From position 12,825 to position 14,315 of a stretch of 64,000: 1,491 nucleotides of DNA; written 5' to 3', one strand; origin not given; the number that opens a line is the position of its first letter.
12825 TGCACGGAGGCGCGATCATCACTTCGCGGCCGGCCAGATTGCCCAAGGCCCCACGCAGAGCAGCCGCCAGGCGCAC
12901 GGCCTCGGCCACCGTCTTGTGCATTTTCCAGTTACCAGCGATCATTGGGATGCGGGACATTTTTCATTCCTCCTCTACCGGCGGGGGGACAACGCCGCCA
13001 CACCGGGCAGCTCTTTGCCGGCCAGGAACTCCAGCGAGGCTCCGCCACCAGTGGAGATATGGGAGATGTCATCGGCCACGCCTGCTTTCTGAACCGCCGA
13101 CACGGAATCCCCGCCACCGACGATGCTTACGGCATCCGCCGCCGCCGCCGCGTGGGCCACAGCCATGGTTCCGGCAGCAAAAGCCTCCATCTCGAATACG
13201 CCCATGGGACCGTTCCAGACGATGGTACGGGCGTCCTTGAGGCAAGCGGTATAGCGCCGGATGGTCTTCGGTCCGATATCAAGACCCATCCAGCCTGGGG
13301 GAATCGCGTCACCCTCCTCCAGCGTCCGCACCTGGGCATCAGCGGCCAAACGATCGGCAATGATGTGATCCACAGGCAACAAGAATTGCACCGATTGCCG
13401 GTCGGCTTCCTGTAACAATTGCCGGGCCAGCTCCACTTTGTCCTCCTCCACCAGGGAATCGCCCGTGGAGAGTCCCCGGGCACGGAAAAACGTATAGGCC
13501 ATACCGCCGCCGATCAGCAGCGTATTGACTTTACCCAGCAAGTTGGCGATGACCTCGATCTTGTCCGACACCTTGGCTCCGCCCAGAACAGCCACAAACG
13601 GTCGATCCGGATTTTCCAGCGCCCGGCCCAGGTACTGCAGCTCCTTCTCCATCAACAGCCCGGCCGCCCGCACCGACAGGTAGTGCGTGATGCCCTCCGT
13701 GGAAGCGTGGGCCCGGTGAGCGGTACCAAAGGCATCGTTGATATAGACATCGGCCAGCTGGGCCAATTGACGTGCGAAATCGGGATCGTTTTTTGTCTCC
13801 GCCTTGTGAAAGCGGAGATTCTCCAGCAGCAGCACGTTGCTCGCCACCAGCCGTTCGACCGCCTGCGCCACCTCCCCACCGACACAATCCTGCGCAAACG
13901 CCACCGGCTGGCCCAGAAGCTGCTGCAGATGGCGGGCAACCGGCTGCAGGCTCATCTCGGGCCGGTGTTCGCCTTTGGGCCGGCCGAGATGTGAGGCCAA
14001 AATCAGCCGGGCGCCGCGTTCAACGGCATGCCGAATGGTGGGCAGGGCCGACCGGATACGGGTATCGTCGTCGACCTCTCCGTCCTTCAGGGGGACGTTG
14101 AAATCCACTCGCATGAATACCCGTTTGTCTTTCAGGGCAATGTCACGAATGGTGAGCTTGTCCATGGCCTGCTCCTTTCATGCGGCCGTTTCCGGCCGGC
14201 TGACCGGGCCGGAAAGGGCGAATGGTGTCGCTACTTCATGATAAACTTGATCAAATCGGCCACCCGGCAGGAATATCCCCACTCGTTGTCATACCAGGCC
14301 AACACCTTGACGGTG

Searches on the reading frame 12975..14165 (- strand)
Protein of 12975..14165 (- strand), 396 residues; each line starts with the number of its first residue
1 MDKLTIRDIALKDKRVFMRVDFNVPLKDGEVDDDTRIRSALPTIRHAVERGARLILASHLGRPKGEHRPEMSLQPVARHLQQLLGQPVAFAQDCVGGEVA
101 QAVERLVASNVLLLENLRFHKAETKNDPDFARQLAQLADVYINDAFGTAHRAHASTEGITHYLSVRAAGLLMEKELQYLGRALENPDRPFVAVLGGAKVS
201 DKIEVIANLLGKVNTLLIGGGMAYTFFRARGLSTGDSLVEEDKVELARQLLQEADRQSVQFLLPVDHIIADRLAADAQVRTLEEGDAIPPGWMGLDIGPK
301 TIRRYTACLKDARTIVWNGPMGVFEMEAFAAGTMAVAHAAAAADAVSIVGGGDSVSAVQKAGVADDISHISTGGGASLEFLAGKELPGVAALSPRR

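Call 53: search_protein_families(library=ncbifam, proteins=[window:12975-14165:-], max_evalue=0.00001)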
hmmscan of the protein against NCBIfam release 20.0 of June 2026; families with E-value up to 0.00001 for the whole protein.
window:12975-14165:- (396 aa): 1 family
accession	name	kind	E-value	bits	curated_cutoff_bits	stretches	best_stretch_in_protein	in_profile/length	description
NF010569.0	PRK13962.1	equivalog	5.8e-181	602.9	883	1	1-393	1-392/645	bifunctional phosphoglycerate kinase/triosephosphate isomerase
